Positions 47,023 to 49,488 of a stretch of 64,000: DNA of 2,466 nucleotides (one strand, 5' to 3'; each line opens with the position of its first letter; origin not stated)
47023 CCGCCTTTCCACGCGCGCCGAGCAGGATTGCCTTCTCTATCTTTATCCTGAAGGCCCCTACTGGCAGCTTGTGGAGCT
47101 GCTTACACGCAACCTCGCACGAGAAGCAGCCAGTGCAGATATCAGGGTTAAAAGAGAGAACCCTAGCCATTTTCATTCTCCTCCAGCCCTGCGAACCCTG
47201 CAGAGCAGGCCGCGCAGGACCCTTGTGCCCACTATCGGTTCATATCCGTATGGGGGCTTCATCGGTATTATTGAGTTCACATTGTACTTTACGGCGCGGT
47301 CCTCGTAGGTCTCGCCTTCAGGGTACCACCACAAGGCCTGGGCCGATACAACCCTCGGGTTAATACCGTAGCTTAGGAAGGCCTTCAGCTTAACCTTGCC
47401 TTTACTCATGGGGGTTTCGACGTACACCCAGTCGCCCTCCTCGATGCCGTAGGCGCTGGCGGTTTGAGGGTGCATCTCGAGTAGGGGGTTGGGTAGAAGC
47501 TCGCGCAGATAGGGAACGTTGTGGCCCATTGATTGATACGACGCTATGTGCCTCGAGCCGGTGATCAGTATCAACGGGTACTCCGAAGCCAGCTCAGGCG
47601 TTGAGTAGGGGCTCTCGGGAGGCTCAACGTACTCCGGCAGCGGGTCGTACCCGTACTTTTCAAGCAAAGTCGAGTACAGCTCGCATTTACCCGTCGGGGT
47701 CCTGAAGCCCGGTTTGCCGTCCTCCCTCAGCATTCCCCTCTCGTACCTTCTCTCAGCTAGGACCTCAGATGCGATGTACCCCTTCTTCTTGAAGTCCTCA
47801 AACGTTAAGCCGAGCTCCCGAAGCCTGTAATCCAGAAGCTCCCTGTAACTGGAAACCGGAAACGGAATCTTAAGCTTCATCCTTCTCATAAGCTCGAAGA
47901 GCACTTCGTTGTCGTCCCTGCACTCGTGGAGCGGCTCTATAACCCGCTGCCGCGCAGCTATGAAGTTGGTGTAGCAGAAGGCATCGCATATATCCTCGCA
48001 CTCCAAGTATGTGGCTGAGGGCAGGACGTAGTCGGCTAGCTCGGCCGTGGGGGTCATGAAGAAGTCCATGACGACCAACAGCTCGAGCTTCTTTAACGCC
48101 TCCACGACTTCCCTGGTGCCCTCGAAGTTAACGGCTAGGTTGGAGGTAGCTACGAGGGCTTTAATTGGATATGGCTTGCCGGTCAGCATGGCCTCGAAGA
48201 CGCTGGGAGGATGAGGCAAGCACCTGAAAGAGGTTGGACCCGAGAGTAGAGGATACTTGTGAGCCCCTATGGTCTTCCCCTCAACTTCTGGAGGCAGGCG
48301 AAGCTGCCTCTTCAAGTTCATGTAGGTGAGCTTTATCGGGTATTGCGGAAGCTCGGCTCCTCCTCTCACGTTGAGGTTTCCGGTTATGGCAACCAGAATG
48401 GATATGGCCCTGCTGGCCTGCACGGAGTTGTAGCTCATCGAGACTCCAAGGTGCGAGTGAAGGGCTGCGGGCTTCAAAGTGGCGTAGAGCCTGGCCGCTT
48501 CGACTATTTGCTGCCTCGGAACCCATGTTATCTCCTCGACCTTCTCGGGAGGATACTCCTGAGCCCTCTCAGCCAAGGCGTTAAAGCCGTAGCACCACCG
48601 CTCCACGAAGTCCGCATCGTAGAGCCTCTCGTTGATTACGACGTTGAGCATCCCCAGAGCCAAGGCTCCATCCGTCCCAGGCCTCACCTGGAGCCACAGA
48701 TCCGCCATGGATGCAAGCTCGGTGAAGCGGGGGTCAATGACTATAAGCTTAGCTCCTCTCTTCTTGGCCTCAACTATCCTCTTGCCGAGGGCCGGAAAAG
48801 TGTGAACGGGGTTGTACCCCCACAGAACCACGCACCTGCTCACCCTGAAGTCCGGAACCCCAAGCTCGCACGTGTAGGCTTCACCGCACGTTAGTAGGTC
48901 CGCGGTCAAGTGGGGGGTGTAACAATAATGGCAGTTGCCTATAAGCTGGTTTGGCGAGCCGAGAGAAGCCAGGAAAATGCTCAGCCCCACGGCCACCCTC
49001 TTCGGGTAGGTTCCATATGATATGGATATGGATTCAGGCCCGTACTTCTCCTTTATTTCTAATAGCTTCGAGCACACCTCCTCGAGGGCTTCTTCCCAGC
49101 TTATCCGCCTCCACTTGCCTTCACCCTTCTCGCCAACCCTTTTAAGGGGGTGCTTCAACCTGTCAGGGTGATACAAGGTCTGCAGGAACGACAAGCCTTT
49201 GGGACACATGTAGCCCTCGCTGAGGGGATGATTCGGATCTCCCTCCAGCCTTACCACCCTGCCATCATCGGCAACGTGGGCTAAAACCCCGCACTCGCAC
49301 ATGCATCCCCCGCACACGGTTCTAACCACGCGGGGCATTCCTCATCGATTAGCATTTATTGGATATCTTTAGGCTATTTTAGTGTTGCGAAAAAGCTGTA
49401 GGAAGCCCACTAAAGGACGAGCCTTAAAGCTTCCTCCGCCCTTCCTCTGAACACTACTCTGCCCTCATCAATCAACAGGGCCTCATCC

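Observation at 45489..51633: Acetylene-hydratase-like tungstoenzyme lacking Asp13, with its own Fe-S partner, MFS and tungstate importer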

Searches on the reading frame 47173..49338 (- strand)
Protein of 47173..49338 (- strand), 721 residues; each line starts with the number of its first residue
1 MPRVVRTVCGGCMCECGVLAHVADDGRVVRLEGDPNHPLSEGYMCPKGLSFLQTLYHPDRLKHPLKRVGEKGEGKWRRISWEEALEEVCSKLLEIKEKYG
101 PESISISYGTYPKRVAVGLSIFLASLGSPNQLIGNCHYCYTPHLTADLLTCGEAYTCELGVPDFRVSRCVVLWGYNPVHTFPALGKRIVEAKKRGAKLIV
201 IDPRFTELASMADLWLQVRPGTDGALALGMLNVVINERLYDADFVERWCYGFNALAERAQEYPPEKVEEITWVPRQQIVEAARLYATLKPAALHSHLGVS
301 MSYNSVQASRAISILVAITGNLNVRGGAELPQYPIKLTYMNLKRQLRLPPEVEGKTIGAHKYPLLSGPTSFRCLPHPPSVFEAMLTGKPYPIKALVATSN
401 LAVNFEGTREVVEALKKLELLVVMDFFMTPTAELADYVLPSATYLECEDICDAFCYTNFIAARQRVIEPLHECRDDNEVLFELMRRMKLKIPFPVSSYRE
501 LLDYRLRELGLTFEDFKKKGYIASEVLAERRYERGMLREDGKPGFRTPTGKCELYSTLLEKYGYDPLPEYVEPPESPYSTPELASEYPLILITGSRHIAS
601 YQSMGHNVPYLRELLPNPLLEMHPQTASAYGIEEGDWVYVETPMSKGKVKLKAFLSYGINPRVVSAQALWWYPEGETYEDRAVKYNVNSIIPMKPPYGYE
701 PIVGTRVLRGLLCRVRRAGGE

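Call 3: search_protein_families(library=pfam, proteins=[window:47173-49338:-])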
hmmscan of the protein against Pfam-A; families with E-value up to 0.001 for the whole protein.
window:47173-49338:- (721 aa): 3 families
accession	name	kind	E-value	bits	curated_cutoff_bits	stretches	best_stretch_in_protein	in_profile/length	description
PF00384.28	Molybdopterin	-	1.9e-48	165.7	24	1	60-485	1-352/353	Molybdopterin oxidoreductase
PF01568.27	Molydop_binding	-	1.5e-17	64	26.8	1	589-690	1-92/110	Molydopterin dinucleotide binding domain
PF04879.21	Molybdop_Fe4S4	-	1.5e-14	54.2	22.7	1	3-57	2-55/55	Molybdopterin oxidoreductase Fe4S4 domain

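Call 4: search_protein_families(library=ncbifam, proteins=[window:47173-49338:-])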
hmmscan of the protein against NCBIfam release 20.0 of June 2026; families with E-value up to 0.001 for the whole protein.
window:47173-49338:- (721 aa): 27 families (the best 25 are shown)
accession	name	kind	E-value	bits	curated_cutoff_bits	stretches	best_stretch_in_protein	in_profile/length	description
TIGR01591.1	Fdh-alpha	equivalog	2.3e-99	333.3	666.25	2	7-327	1-316/672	formate dehydrogenase subunit alpha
NF012032.0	PRK15488.1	equivalog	4.2e-99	332.6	694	1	4-662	43-708/759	thiosulfate reductase PhsA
TIGR02166.1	dmsA_ynfE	subfamily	1.4e-81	274.8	777.7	3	11-254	52-304/794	DMSO/selenate family reductase complex A subunit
TIGR03479.1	DMSO_red_II_alp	subfamily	8.1e-74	249.2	984.75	4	11-245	65-303/913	molybdopterin-dependent oxidoreductase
NF047855.1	AssmNtatRedNasC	equivalog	8.7e-65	219.3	1100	2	4-323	20-337/708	assimilatory nitrate reductase catalytic subunit NasC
NF011566.1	PRK14990.1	exception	2.1e-57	194.7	1600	2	7-328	61-417/814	dimethylsulfoxide reductase subunit A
NF041885.1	selenate_YnfE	exception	2.6e-54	184.3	1675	2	8-328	49-404/805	selenate/tellurate reductase subunit YnfE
NF041884.1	selenate_YnfF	exception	9.1e-50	169.4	1650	2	11-328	53-397/798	selenate/tellurate reductase subunit YnfF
TIGR01553.1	formate-DH-alph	equivalog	2.2e-48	164.8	814.2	2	163-248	218-303/1009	formate dehydrogenase-N subunit alpha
TIGR00509.1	bisC_fam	subfamily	9.3e-47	159.7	1017.55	1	67-679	62-717/772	molybdopterin guanine dinucleotide-containing S/N-oxide reductase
NF011567.1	PRK14991.1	equivalog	6.6e-39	133.4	1750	4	44-89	140-185/1022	tetrathionate reductase subunit TtrA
NF041783.2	mnquin_red_QrcB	equivalog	1.5e-38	132.5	440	2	5-329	53-366/695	menaquinone reductase molybdopterin-binding-like subunit QrcB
NF041513.1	formate_DH_Act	exception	4.4e-36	124.1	1400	2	161-250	207-296/1067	formate dehydrogenase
NF041323.1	Nitr_red_NasA_Halo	equivalog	2.7e-32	112.1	1000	2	12-325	3-308/673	assimilatory nitrate reductase NasA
TIGR01706.1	NAPA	equivalog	1.6e-29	102.8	930.55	1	6-250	44-292/830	periplasmic nitrate reductase subunit alpha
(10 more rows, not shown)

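Call 5: search_solved_structures(query=window:47173-49338:-, show_alignments=3, max_evalue=1e-10)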
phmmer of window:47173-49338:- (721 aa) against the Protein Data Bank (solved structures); distinct sequences matched with E-value up to 1e-10: 52.
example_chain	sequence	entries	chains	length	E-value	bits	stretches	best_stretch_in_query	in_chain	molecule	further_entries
2e7z_A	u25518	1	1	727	1e-121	410.5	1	7-652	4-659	Acetylene hydratase Ahy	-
2vpw_A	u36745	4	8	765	4.4e-84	286.1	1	5-652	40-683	THIOSULFATE REDUCTASE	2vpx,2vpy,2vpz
9vap_A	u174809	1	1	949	5e-62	213.2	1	3-328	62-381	Formate dehydrogenase molybdopterin-binding subunit FdhA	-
7qv7_S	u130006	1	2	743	1.6e-60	208.2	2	5-327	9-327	Hydrogen dependent carbon dioxide reductase subunit FdhF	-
1aa6_A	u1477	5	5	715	9.6e-55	189.1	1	5-323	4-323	FORMATE DEHYDROGENASE H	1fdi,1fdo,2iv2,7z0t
5e7o_A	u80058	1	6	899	4.5e-51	177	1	34-245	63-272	DMSO reductase family type II enzyme, molybdopterin subunit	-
4ydd_A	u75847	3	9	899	4.5e-51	177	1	34-245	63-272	DMSO reductase family type II enzyme, molybdopterin subunit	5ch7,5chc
9t1s_L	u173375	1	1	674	2.7e-50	174.4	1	5-448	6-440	formate dehydrogenase (coenzyme F420)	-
7bkb_D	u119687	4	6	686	1.3e-49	172.2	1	4-326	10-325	Formate dehydrogenase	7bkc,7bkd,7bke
9wxb_B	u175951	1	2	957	3.5e-41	144.3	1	3-449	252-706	Formate dehydrogenase alpha subunit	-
2jio_A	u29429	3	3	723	1.5e-40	142.2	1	4-489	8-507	PERIPLASMIC NITRATE REDUCTASE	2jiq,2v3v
2jim_A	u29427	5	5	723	7.5e-40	139.9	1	4-489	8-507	PERIPLASMIC NITRATE REDUCTASE | PROTEIN (PERIPLASMIC NITRATE REDUCTASE)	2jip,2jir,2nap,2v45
7vw6_A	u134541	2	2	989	5e-39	137.2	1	3-326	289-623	Formate dehydrogenase | Tungsten-containing formate dehydrogenase alpha subunit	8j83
7e5z_A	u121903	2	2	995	5.1e-39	137.2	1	3-326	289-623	Formate dehydrogenase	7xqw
1eu1_A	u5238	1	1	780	2.3e-38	135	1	14-686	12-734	DIMETHYL SULFOXIDE REDUCTASE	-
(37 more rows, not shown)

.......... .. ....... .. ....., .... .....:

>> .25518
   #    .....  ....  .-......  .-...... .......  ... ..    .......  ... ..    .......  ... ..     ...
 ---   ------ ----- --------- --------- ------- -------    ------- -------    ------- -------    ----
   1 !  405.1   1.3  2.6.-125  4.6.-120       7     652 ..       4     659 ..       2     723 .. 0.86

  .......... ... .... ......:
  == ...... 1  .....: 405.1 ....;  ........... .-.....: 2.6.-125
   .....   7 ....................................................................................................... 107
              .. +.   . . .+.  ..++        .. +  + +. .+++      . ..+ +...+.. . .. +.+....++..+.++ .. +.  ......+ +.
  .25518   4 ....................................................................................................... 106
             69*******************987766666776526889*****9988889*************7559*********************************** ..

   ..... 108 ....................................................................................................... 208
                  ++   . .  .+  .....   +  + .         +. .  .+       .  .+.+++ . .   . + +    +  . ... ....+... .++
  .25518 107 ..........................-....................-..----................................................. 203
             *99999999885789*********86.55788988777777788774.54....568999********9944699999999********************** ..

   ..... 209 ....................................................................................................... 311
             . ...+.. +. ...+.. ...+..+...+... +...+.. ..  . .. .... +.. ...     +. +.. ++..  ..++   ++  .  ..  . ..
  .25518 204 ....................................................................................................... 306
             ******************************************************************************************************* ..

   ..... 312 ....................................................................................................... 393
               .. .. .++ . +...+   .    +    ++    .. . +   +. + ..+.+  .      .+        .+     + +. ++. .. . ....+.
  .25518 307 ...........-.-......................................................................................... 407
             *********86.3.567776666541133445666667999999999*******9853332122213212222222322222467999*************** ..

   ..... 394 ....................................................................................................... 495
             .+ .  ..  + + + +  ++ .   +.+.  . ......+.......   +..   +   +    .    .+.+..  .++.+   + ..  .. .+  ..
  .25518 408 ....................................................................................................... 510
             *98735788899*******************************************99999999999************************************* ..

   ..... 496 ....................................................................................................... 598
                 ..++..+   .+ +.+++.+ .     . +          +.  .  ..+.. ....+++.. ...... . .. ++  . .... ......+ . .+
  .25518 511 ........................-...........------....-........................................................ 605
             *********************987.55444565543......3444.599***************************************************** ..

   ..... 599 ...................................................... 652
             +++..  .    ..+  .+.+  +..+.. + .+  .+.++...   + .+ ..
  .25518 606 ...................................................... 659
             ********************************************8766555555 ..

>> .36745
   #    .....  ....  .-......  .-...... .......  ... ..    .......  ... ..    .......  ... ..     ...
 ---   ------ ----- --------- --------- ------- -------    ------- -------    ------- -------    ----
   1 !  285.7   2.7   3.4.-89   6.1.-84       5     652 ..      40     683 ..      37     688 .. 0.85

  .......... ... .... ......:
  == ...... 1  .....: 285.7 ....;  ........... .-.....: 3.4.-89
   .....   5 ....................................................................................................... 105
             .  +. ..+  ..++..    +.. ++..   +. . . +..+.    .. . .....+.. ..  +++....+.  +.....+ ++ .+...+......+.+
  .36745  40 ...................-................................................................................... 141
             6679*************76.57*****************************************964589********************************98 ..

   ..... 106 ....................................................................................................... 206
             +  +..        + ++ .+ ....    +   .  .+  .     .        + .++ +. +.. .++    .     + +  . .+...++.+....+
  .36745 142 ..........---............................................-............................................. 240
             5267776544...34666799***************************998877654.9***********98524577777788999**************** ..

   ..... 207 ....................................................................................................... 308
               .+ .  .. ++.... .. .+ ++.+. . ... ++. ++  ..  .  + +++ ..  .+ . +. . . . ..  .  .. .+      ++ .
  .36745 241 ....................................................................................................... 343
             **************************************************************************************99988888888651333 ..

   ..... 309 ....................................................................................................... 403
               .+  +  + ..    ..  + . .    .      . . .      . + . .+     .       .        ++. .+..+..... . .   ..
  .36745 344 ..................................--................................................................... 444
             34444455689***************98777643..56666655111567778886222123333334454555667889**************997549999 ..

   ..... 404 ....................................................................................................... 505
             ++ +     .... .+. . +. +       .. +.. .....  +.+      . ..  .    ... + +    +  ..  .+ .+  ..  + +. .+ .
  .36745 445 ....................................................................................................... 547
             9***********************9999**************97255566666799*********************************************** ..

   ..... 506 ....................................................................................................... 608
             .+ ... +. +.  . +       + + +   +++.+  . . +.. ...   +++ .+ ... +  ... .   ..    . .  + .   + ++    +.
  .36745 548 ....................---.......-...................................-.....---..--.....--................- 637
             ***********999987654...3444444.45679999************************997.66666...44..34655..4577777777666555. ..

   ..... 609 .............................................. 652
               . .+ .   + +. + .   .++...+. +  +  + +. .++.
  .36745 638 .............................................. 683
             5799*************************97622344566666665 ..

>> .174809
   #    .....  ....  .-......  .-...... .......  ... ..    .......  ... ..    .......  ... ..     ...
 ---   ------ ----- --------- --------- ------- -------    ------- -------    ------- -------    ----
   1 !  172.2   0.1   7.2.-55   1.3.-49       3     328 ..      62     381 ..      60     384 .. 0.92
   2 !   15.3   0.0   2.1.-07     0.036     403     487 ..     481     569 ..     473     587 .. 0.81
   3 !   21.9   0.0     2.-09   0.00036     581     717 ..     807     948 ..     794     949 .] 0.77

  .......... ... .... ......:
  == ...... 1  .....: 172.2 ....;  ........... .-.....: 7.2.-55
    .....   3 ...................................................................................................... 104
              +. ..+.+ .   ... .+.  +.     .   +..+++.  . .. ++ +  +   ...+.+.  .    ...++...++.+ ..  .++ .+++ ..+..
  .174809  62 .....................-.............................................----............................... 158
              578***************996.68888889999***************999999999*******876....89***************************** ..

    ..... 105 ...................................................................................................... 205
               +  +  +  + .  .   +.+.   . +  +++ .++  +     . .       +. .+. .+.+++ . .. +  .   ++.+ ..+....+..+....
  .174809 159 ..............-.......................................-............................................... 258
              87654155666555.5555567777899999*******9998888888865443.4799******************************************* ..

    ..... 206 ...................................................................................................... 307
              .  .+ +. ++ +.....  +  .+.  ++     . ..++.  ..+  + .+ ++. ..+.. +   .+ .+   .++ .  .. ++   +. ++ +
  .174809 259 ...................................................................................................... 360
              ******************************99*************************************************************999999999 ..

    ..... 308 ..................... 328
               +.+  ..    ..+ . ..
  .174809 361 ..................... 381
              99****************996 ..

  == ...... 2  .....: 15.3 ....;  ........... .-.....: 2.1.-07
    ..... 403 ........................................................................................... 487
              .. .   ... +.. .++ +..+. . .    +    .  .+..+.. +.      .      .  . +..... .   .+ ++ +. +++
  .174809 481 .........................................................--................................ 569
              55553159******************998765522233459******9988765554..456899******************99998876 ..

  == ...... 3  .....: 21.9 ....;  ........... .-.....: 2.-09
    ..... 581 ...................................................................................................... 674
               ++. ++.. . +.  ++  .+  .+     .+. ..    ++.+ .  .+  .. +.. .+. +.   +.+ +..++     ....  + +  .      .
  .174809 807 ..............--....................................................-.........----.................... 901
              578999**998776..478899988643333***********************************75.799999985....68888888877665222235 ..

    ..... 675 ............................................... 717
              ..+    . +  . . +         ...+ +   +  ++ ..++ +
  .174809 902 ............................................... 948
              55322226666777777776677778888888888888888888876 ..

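Call 6: find_homologous_proteins(query=window:47173-49338:-, max_evalue=1e-30)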
Query window:47173-49338:- (721 aa): 7724 proteins with E <= 1e-30 among 8000 candidates; the best 120 are listed.
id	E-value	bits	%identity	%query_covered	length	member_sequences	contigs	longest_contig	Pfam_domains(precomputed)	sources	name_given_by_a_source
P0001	0.0e+0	1684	100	100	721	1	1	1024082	PF00384.28,PF01568.28,PF04879.22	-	-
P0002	0.0e+0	1442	83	100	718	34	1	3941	PF00384.28,PF01568.28,PF04879.22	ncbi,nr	ncbi:MAG: molybdopterin-dependent oxidoreductase [Thaumarchaeota archaeon]|nr:molybdopterin-dependen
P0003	0.0e+0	1367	77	100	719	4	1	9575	PF00384.28,PF01568.28,PF04879.22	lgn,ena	-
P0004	0.0e+0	1362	77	100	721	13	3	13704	PF00384.28,PF01568.28,PF04879.22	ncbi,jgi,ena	ncbi:MAG: molybdopterin-dependent oxidoreductase [Candidatus Bathyarchaeia archaeon]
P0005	0.0e+0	1358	78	100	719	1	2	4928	PF00384.28,PF01568.28,PF04879.22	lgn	-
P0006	0.0e+0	1340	75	100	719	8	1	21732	PF00384.28,PF01568.28,PF04879.22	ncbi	ncbi:MAG: molybdopterin-dependent oxidoreductase [Candidatus Bathyarchaeia archaeon]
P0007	0.0e+0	1327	75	100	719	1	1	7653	PF00384.28,PF01568.28,PF04879.22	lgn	-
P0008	0.0e+0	1321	76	98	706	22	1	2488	PF00384.28,PF01568.28,PF04879.22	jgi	-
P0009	0.0e+0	1319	76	98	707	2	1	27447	PF00384.28,PF01568.28,PF04879.22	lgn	-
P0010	0.0e+0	1309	76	98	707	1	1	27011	PF00384.28,PF01568.28,PF04879.22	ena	-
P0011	0.0e+0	1308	74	99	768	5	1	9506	PF00384.28,PF01568.28,PF04879.22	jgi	jgi:anaerobic selenocysteine-containing dehydrogenase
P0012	0.0e+0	1304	75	98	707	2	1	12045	PF00384.28,PF01568.28,PF04879.22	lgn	-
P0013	0.0e+0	1230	72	98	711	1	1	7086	PF00384.28,PF01568.28,PF04879.22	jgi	jgi:anaerobic selenocysteine-containing dehydrogenase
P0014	8.2e-282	955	57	99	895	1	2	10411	PF14697.12,PF00384.28,PF12797.13,PF13247.12,PF00037.33,PF01568.28,PF12838.13,PF13187.12,PF04879.22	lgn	-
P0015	9.1e-278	941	55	99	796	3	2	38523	PF00384.28,PF13247.12,PF01568.28,PF04879.22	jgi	jgi:anaerobic selenocysteine-containing dehydrogenase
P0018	2.4e-275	933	55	99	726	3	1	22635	PF00384.28,PF01568.28,PF04879.22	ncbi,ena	-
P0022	5.8e-270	916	54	99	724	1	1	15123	PF00384.28,PF01568.28,PF04879.22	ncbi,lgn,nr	ncbi:MAG: molybdopterin-dependent oxidoreductase [Deltaproteobacteria bacterium]|nr:molybdopterin-de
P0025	4.7e-264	896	53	99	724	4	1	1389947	PF00384.28,PF01568.28,PF04879.22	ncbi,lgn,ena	-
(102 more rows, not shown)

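Call 15: find_related_loci(query=A1, collection=genome_contigs, flank=9000)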
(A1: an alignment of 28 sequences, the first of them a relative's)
Query A1 (721 aa) in genome_contigs; peptide patterns used: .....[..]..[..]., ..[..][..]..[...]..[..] (x = any residue, [..] = any of these).
600 stretches matched a pattern (row limit reached: there are more); 588 encode a relative of the query (tblastn E <= 1e-3); the best 80 are kept; 80 distinct loci.
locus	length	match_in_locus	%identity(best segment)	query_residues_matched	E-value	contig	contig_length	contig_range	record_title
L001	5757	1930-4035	49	3-717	0e+0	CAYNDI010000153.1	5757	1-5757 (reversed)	MAG TPA_asm: uncultured Dehalococcoidaceae bacterium isolate SRP185410_co2_273 genome assembly, contig: NODE_20049_lengt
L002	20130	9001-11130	46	1-715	0e+0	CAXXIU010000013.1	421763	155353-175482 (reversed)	MAG: Desulfomonilaceae bacterium isolate 24c7a18b-b8c2-4fbd-b8d1-4b4dc3bc9637 genome assembly, contig: contig_13, whole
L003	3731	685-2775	46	3-715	0e+0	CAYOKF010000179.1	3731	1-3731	MAG TPA_asm: uncultured Dehalococcoidaceae bacterium isolate binchicken_co334_148 genome assembly, contig: NODE_52985_le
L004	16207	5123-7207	43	4-717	0e+0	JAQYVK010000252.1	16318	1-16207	MAG: Desulfatiglandales bacterium isolate SG_15_bin78 SG_15_bin.78.orig_15_c_000000290160, whole genome shotgun sequence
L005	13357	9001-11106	43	3-717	0e+0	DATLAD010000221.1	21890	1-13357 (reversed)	MAG TPA_asm: Dehalococcoidales bacterium isolate SMAG_U14262 k141_209977, whole genome shotgun sequence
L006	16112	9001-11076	43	3-721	2e-179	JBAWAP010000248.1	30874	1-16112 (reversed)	MAG: Anaerolineae bacterium isolate MFD04381_ilm_asm_bin11 k127_41695, whole genome shotgun sequence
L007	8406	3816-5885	43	3-715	3e-179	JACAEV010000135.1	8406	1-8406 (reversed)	MAG: Syntrophaceae bacterium isolate L.E.D.11_1 k119_613282, whole genome shotgun sequence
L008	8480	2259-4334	43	3-721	5e-179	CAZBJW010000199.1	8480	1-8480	MAG TPA_asm: uncultured Anaerolineales bacterium isolate binchicken_co294_156 genome assembly, contig: NODE_7385_length_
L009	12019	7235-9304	43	3-715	2e-178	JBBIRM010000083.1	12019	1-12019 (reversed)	MAG: Deltaproteobacteria bacterium isolate SIF170217_bin_35 NODE_5510_length_12019_cov_4.398613, whole genome shotgun se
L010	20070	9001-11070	43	3-715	2e-175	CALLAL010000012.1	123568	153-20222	MAG: uncultured bacterium isolate N1_Bin_METABAT__110_1 genome assembly, contig: c_000000631268, whole genome shotgun se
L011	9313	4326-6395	43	3-715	2e-175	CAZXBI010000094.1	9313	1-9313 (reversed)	MAG TPA_asm: uncultured Syntrophorhabdus sp. isolate SRP302447_co4_432 genome assembly, contig: NODE_19893_length_9313_c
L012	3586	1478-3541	43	3-718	0e+0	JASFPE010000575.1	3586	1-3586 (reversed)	MAG: Desulfobacterales bacterium isolate D0819M20remetaG_Bin_304 D0819M20remetaG_FD_scaffold_5502_c1, whole genome shotg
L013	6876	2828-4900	44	2-717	2e-173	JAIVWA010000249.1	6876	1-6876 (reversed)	MAG: Gammaproteobacteria bacterium isolate HYP3_UM_18 NODE_1508_length_6876_cov_0.848570, whole genome shotgun sequence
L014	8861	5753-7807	43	3-715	2e-172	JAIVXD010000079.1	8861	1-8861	MAG: Anaerolineales bacterium isolate HYP3_US_12_3 NODE_4132_length_8861_cov_0.934165, whole genome shotgun sequence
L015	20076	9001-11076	46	3-715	0e+0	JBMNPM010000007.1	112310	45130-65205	MAG: Thermoleophilia bacterium isolate SBF912SR4HQ0024 scaffold_246_c1, whole genome shotgun sequence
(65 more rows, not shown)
